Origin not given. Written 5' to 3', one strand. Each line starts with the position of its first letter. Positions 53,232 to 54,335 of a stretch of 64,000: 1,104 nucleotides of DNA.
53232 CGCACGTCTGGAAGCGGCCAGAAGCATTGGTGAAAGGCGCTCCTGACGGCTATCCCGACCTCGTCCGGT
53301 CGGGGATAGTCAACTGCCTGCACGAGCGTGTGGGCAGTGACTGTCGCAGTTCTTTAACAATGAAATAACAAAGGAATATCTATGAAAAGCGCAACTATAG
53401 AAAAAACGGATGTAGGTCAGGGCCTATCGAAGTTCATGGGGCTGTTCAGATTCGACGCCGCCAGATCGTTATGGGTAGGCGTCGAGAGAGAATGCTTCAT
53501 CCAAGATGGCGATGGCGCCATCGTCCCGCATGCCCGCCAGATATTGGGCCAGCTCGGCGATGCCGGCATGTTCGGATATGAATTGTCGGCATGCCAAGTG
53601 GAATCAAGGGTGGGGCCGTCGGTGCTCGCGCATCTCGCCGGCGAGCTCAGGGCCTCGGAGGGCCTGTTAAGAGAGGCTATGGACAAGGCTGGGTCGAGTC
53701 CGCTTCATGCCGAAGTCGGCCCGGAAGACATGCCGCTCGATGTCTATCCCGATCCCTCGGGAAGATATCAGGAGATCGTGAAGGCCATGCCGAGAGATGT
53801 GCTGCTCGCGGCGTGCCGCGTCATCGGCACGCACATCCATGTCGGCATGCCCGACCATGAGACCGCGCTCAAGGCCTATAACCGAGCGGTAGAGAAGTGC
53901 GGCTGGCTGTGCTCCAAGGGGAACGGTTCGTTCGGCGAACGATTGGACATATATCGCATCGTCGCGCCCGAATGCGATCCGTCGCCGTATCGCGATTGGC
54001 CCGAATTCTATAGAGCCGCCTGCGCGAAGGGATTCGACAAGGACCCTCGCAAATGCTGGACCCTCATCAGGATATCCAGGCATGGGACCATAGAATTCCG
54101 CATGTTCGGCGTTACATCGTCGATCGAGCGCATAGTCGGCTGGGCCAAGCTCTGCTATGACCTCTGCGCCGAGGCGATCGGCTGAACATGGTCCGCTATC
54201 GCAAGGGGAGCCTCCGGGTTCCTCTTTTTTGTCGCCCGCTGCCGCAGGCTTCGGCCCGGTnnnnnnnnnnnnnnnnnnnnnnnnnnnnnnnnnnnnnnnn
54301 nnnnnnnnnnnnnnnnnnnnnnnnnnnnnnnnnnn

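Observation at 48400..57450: Lower-GC accessory cluster: secreted protein, PfkB kinase, BtpA/SgcQ, nucleotidyltransferase, M20 peptidase, GCS2-type ligase, ABC exporter, M16 peptidase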

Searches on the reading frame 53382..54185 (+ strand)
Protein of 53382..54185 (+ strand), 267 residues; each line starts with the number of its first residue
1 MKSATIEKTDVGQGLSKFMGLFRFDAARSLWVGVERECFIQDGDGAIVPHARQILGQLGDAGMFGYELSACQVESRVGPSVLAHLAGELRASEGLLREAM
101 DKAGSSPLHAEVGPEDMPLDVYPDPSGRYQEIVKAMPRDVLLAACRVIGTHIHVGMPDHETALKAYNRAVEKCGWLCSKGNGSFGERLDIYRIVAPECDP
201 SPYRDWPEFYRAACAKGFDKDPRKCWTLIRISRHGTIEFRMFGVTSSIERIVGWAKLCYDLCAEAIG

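Call 3: search_protein_families(library=pfam, proteins=[window:53382-54185:+], max_evalue=0.01)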
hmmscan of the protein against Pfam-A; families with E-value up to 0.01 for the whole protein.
window:53382-54185:+ (267 aa): 1 family
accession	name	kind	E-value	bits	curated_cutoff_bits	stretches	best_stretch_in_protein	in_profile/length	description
PF04107.18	GCS2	-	6.8e-07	29.4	21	1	32-167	1-144/291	Glutamate-cysteine ligase family 2(GCS2)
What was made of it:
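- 53382..54185 (+): Short (about 255-270 aa) GCS2/YbdK-like ATP-dependent carboxylate-amine ligase (amidoligase). PF04107 29.4 bits (call 3).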

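Call 4: search_protein_families(library=ncbifam, proteins=[window:53382-54185:+], max_evalue=0.01)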
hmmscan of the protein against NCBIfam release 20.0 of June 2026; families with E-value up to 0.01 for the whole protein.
window:53382-54185:+ (267 aa): 4 families
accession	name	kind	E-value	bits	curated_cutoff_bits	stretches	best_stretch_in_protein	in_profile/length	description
NF010043.0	PRK13517.1-3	equivalog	2.7e-11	42.9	409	1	22-261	3-262/381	glutamate--cysteine ligase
NF010039.0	PRK13515.1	equivalog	5.2e-10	38.5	371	1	27-265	7-262/378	carboxylate-amine ligase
TIGR02050.1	gshA_cyan_rel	subfamily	6.1e-10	38.9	176.4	1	32-168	2-141/287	YbdK family carboxylate-amine ligase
NF010041.0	PRK13517.1-1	subfamily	4.5e-09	36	332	1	32-257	7-249/368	glutamate--cysteine ligase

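Call 9: find_homologous_proteins(query=window:53382-54185:+)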
Query window:53382-54185:+ (267 aa): 708 proteins with E <= 0.001 among 1700 candidates; the best 120 are listed.
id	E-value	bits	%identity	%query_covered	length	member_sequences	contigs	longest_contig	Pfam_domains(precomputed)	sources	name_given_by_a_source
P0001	1.6e-182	623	100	100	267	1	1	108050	-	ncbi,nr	ncbi:MAG: hypothetical protein KGI69_02395 [Patescibacteria group bacterium]|nr:hypothetical protein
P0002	5.7e-133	461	100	74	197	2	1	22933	-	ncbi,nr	ncbi:hypothetical protein KGP36_05445, partial [Patescibacteria group bacterium]|nr:hypothetical pro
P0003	1.8e-127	443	74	94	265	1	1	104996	-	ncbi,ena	-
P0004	8.3e-122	424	72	94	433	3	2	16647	PF00583.32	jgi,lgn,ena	-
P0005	8.4e-114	398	67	95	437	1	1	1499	PF13673.14,PF13508.14,PF00583.32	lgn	-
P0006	4.8e-112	392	66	94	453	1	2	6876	PF00583.32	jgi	-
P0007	7.6e-112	392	65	95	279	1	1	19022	PF12224.14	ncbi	-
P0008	7.8e-111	388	66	94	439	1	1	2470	PF13673.14,PF13508.14,PF00583.32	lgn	-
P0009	8.2e-110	385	65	94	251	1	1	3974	PF04107.19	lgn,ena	-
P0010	9.1e-110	385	66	94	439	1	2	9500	PF00583.32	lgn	-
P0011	1.7e-109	384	66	93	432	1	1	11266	PF13673.14,PF13508.14,PF08445.17,PF00583.32,PF12224.14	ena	-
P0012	2.2e-109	383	63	94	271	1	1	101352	-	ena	-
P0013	1.8e-108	380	63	95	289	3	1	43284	PF12224.14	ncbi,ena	-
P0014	3.1e-108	380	63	93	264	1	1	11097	-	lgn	-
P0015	4.6e-108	379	65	94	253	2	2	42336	-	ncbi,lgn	-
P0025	1.0e-102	362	58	94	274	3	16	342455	PF12224.14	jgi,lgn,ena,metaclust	metaclust:\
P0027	3.9e-101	356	63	95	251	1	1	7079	PF04107.19,PF12224.14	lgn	-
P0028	7.0e-101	356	61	95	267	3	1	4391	PF04107.19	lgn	-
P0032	6.6e-99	349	63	94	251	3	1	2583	PF04107.19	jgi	jgi:gamma-glutamyl:cysteine ligase YbdK (ATP-grasp superfamily)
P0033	8.0e-99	349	58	95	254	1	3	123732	PF04107.19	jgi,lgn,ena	-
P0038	1.2e-97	345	61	94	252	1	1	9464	PF04107.19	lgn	-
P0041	1.2e-96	342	62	95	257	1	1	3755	PF04107.19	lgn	-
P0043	2.8e-96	340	58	94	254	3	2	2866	PF04107.19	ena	-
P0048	1.4e-94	335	56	95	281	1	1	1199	PF04107.19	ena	-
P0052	1.0e-93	332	58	95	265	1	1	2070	PF04107.19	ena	-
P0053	1.3e-93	332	58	94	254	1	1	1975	PF04107.19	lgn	-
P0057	6.5e-93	329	55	93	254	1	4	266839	PF04107.19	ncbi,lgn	-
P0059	1.6e-92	328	56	95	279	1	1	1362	PF04107.19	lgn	-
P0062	1.1e-91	325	56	94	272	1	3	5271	PF04107.19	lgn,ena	-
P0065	2.1e-91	324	55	94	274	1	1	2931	PF04107.19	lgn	-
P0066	5.6e-91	323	57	95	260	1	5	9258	PF04107.19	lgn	-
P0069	1.0e-90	322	56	94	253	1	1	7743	PF04107.19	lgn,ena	-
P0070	1.5e-90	322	56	95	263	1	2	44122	PF04107.19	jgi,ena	jgi:gamma-glutamyl:cysteine ligase YbdK (ATP-grasp superfamily)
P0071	2.3e-90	321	58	95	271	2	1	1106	PF04107.19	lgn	-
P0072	2.4e-90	321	55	94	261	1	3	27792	PF04107.19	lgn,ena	-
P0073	2.6e-90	321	56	95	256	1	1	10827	PF04107.19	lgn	-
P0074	4.1e-90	320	55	95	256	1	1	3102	PF04107.19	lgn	-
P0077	5.7e-90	320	54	94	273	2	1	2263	PF04107.19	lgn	-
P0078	6.4e-90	320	56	95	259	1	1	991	PF04107.19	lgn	-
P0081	1.1e-89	319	57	95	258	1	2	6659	PF04107.19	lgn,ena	-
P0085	1.9e-89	318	55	95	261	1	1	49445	PF04107.19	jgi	jgi:gamma-glutamyl:cysteine ligase YbdK (ATP-grasp superfamily)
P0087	2.5e-89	318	56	95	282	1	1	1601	PF04107.19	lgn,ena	-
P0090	3.5e-89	317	55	93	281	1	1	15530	PF04107.19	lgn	-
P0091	4.0e-89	317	53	94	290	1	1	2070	PF04107.19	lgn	-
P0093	5.4e-89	317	52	94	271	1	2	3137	PF04107.19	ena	-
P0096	1.1e-88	316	56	94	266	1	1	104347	PF04107.19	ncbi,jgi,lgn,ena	ncbi:MAG: glutamate-cysteine ligase family protein [Candidatus Paceibacterota bacterium]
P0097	1.4e-88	315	55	94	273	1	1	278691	PF04107.19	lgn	-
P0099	1.7e-88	315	52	95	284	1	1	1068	PF04107.19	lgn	-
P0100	2.7e-88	314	52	100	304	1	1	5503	PF04107.19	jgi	jgi:hypothetical protein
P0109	8.6e-88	313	56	94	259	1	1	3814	PF04107.19,PF12224.14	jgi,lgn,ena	-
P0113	1.2e-87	312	55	94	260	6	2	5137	PF04107.19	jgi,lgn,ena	-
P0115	1.2e-87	312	55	93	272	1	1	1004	PF04107.19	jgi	jgi:gamma-glutamyl:cysteine ligase YbdK (ATP-grasp superfamily)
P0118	1.6e-87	312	54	94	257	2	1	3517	PF04107.19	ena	-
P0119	1.6e-87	312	54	93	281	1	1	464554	PF04107.19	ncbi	-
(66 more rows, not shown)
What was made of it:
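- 53382..54185 (+): There are 708 homologues, 52-74% identical among the best 120, named Patescibacteria where a source gives a name, some fused to GNAT (call 9).
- On YbdK-type carboxylate-amine ligase (GCS2): The family is 250-280 aa long (call 9).
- Checked: It belongs to a family of about 255 aa with more than 700 members (call 9).
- SOURCE ORGANISM: Patescibacteria metagenome-assembled genome (call 9).
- Tried and rejected: I rejected this because the whole family is this length (call 9).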

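Call 10: find_encoding_contigs(protein=P0003, flank=10000, max_places=2)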
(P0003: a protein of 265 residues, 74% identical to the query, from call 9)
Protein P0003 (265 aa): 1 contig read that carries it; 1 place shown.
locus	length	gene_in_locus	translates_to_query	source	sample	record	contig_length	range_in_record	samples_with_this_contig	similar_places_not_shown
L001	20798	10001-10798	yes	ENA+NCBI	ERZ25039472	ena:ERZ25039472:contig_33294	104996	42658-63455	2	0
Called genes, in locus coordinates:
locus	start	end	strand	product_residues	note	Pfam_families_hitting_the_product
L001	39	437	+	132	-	PF00293:NUDIX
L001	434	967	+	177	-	-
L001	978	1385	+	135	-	PF00293:NUDIX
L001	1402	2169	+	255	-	PF01909:NTP_transf_2 (weak), PF18765:Polbeta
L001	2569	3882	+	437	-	PF13353:Fer4_12 (weak), PF04055:Radical_SAM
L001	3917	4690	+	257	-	PF01048:PNP_UDP_1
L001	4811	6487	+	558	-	PF00005:ABC_tran, PF02463:SMC_N (faint), PF13555:AAA_29 (faint), PF13304:AAA_21 (faint), PF12848:ABC_tran_Xtn (weak), PF00005:ABC_tran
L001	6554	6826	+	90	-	PF13489:Methyltransf_23 (weak), PF13847:Methyltransf_31 (weak), PF08241:Methyltransf_11 (weak), PF13649:Methyltransf_25 (weak)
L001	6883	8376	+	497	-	PF00587:tRNA-synt_2b, PF03129:HGTP_anticodon, PF09180:ProRS-C_1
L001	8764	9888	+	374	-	PF01546:Peptidase_M20, PF07687:M20_dimer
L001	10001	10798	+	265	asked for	-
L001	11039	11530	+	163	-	-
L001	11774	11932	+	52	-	-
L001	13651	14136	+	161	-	-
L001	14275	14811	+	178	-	PF00512:HisKA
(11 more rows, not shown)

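Call 11: find_encoding_contigs(protein=P0025, flank=10000, max_places=2)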
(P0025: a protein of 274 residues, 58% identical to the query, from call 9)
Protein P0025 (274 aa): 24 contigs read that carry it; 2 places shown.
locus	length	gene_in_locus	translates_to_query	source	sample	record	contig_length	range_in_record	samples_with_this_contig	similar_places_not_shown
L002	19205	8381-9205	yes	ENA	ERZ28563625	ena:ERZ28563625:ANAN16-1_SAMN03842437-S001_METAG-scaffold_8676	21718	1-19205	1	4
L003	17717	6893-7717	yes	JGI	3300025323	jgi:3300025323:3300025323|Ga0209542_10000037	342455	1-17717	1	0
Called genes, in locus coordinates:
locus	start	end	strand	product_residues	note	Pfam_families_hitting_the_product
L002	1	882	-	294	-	?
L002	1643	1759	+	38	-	-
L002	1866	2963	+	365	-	PF09519:RE_HindVP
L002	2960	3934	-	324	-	PF00145:DNA_methylase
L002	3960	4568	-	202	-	PF01726:LexA_DNA_bind (weak), PF00717:Peptidase_S24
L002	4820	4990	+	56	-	-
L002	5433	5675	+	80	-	PF26305:CD_NTase_C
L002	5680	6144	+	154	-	-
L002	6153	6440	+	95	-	-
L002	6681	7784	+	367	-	PF01546:Peptidase_M20, PF07687:M20_dimer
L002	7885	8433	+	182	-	PF00583:Acetyltransf_1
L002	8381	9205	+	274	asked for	PF12224:Amidoligase_2 (faint)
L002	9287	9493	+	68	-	-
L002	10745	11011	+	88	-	-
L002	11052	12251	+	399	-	PF00579:tRNA-synt_1b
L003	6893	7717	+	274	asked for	PF12224:Amidoligase_2 (faint)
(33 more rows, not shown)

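Call 12: find_encoding_contigs(protein=P0119, flank=10000, max_places=2)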
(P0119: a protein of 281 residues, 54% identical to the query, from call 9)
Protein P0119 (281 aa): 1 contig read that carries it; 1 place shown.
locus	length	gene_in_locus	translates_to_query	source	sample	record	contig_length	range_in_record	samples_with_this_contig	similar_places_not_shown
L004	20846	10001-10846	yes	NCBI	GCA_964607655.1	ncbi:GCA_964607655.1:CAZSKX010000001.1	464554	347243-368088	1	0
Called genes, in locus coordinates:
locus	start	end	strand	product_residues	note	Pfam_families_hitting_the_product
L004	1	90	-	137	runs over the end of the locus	PF01741:MscL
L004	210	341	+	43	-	-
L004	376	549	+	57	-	-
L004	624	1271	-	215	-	PF01471:PG_binding_1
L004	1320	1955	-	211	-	PF10755:DUF2585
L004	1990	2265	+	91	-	-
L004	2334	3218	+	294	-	PF02557:VanY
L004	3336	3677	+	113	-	-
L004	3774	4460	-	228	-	PF01797:Y1_Tnp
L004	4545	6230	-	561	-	PF02518:HATPase_c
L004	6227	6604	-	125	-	-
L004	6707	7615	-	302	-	PF09924:LPG_synthase_C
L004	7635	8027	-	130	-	PF02675:AdoMet_dc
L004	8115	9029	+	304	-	PF00892:EamA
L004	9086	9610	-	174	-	PF00293:NUDIX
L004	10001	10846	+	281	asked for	PF04107:GCS2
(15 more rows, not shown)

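Call 15: find_related_loci(query=A1, collection=genome_contigs, flank=10000)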
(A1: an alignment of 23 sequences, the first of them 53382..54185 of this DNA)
Query A1 (267 aa) in genome_contigs; peptide patterns used: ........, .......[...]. (x = any residue, [..] = any of these).
135 stretches matched a pattern; 133 encode a relative of the query (tblastn E <= 1e-3); the best 80 are kept; 80 distinct loci.
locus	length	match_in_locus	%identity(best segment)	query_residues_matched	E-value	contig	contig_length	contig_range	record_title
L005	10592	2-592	100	71-267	1e-132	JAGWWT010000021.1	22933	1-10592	MAG: Patescibacteria group bacterium isolate REEB45 contig-150_2746, whole genome shotgun sequence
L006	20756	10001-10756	74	16-267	8e-129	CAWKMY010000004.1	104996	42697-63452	MAG: uncultured bacterium isolate MFD01223.bin.2.47 genome assembly, contig: contig_33294, whole genome shotgun sequence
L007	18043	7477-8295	65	1-267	7e-119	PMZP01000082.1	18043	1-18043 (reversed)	MAG: Candidatus Taylorbacteria bacterium isolate fen_1323 73.20110800_E3D.67_contig_1606, whole genome shotgun sequence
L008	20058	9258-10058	63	15-267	2e-111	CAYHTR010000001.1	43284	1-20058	MAG TPA_asm: uncultured Candidatus Saccharibacteria bacterium isolate ERP119705_co17_221 genome assembly, contig: NODE_8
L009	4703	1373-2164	63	15-266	9e-110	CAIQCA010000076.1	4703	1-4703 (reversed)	uncultured bacterium isolate AM_bin-1725 genome assembly, contig: bin-1725:076/167, whole genome shotgun sequence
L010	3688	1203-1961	60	14-266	9e-107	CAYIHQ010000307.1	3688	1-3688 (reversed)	MAG TPA_asm: uncultured Ignavibacteriaceae bacterium isolate ERP119705_co22_105 genome assembly, contig: NODE_18897_leng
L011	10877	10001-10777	60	14-266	2e-102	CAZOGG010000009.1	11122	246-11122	MAG TPA_asm: uncultured Candidatus Saccharibacteria bacterium isolate SRP286056_co3_452 genome assembly, contig: NODE_68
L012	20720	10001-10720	65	18-251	2e-99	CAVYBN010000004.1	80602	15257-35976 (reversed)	MAG: Candidatus Parcubacteria bacterium isolate MFD03044.bin.2.101 genome assembly, contig: contig_47000, whole genome s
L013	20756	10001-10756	65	15-266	5e-113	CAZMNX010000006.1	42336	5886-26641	MAG TPA_asm: uncultured Candidatus Saccharibacteria bacterium isolate SRP272421_co2_491 genome assembly, contig: NODE_16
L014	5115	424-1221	56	15-265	2e-98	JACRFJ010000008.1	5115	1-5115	MAG: Candidatus Kaiserbacteria bacterium isolate NC_groundwater_1722_Pr3_B-0.1um_52_27 SR-2_scaffold_141_404745, whole g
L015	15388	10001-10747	55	14-262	3e-96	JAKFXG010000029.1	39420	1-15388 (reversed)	MAG: Candidatus Parcubacteria bacterium isolate ND2_Bin_26 ND2_0000088, whole genome shotgun sequence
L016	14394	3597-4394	53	1-266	4e-95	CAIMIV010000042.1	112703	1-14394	uncultured bacterium isolate MJ-2014-D5_bin-329 genome assembly, contig: bin-329:42/71, whole genome shotgun sequence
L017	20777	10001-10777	56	15-266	6e-95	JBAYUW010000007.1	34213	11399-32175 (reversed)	MAG: Candidatus Paceibacterota bacterium isolate SO_2016_LW3_45 scaffold01941_LW162_2016, whole genome shotgun sequence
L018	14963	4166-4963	58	5-266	1e-93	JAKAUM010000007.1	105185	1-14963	MAG: bacterium isolate YP3.bin32 NODE_207_length_105185_cov_6.34203, whole genome shotgun sequence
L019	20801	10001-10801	54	13-267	5e-93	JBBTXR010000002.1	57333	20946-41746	MAG: Patescibacteria group bacterium isolate H51-bin099_1 H51_bin099_1_000000000002, whole genome shotgun sequence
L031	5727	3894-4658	56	13-263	6e-90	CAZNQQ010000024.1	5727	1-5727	MAG TPA_asm: uncultured Candidatus Saccharibacteria bacterium isolate SRP200020_co5_61 genome assembly, contig: NODE_220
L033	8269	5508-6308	52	18-267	5e-89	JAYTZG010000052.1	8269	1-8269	MAG: Candidatus Paceibacterota bacterium isolate GFS_6291 GFS_6291_51, whole genome shotgun sequence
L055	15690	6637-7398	47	12-266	1e-81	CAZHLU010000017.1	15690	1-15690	MAG TPA_asm: uncultured Gammaproteobacteria bacterium isolate SRP135725_co1_218 genome assembly, contig: NODE_4943_lengt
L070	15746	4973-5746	48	17-266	9e-74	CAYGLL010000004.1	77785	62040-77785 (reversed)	MAG TPA_asm: uncultured Candidatus Saccharibacteria bacterium isolate ERP113451_co5_314 genome assembly, contig: NODE_57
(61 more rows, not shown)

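Call 28: search_solved_structures(query=A1, max_evalue=1)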
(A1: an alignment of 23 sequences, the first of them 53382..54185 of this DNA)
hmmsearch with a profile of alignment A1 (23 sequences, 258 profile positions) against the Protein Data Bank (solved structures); distinct sequences matched with E-value up to 1: 2.
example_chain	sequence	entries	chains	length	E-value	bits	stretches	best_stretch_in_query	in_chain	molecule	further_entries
1tt4_A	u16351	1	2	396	0.0046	19.7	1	7-240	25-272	putative cytoplasmic protein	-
9rgx_A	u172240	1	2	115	0.32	13.6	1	36-100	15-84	sc-apCC3-ACW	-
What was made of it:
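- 53382..54185 (+): The family profile matches the solved structure 1tt4 at E = 0.005 over residues 25-272 of 396 (call 28).
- On YbdK-type carboxylate-amine ligase (GCS2): Its profile aligns to residues 25-272 of the 396-aa solved structure 1tt4 (call 28).
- Closest known: YbdK/GCS2 carboxylate-amine ligases. Same: Detectable homology over the catalytic N-terminal two thirds (calls 3, 4, 28).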

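Call 44: search_protein_families(library=pfam, proteins=[L005:3894-4535:+, L005:5291-6130:+, L005:6170-6928:-, L005:6925-8139:-, L005:8073-8810:-, L005:9068-9952:+, L055:7469-8272:+], max_evalue=0.01)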
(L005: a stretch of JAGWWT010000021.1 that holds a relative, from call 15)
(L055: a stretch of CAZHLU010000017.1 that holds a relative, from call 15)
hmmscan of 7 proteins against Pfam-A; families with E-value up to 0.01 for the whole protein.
L005:3894-4535:+ (213 aa): 1 family
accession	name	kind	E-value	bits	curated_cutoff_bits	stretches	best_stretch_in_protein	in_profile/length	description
PF00300.27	His_Phos_1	-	6.3e-33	114.5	21.7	1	5-197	1-187/194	Histidine phosphatase superfamily (branch 1)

L005:5291-6130:+ (279 aa): 5 families
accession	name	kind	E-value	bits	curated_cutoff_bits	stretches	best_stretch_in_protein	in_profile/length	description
PF00326.27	Peptidase_S9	-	2.7e-07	30.8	22.6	1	130-277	66-201/213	Prolyl oligopeptidase family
PF12146.15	Hydrolase_4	-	9.6e-06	25.5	27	1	53-164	8-115/239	Serine aminopeptidase, S33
PF02129.25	Peptidase_S15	-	1.9e-05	25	23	1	61-161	46-128/262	X-Pro dipeptidyl-peptidase (S15 family)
PF07859.19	Abhydrolase_3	-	0.00033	20.9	25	1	122-264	65-207/210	alpha/beta hydrolase fold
PF01738.24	DLH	-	0.0012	18.9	21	1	221-264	144-187/217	Dienelactone hydrolase family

L005:6170-6928:- (252 aa): 0 families

L005:6925-8139:- (404 aa): 0 families

L005:8073-8810:- (245 aa): 1 family
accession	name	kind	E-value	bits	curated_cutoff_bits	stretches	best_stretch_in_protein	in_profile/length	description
PF00294.29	PfkB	-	5e-11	42.9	25.8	1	143-243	181-295/302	pfkB family carbohydrate kinase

L005:9068-9952:+ (294 aa): 5 families
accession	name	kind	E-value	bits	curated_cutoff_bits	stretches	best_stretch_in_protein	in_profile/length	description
PF12147.14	Methyltransf_20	-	4e-09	36.5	21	1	61-293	78-309/309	Putative methyltransferase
PF13649.12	Methyltransf_25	-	4.6e-05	24.5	27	1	140-230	19-97/97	Methyltransferase domain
PF13847.12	Methyltransf_31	-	0.00081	19.5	27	1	118-239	3-114/145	Methyltransferase domain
PF08242.18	Methyltransf_12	-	0.003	18.7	30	1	140-232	18-98/98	Methyltransferase domain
PF14737.11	DUF4470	-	0.0049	17.4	25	0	116-160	18-62/97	Domain of unknown function (DUF4470)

L055:7469-8272:+ (267 aa): 1 family
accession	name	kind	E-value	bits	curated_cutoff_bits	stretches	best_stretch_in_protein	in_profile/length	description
PF24827.1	AstE_AspA_cat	-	5.4e-20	72.2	25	1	14-160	3-170/192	Succinylglutamate desuccinylase/Aspartoacylase catalytic domain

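Call 69: search_protein_families(library=padloc, proteins=[window:53382-54185:+], max_evalue=0.001)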
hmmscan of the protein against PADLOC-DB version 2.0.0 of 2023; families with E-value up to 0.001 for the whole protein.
window:53382-54185:+ (267 aa): 0 families
